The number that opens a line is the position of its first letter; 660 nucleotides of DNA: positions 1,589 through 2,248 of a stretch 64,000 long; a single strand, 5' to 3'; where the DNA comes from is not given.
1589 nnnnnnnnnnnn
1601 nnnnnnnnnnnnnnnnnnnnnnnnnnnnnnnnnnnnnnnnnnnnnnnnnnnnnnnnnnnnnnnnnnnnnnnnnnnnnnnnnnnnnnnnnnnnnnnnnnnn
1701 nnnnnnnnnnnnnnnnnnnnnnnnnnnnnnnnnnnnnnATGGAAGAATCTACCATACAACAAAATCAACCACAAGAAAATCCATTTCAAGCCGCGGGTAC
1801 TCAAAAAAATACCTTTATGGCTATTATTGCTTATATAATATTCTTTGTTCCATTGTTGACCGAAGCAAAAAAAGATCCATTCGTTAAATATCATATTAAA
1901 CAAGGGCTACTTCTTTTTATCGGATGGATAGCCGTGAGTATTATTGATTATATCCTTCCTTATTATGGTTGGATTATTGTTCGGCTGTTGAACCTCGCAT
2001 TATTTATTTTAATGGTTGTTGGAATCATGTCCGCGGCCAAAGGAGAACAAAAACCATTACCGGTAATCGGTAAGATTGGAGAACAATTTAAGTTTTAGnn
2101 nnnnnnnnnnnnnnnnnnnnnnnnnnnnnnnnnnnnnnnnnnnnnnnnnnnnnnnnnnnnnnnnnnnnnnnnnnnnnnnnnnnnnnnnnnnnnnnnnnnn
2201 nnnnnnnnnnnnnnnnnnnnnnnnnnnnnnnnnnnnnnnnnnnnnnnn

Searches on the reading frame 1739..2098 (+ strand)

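Call 95: search_protein_families(library=pfam, proteins=[window:1739-2098:+], max_evalue=0.001)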
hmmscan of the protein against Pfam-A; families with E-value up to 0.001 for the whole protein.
window:1739-2098:+ (119 aa): 1 family
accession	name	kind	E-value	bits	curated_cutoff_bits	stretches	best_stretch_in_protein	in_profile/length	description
PF09685.15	DUF4870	-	0.0001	22.7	25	1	26-110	17-103/107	Domain of unknown function (DUF4870)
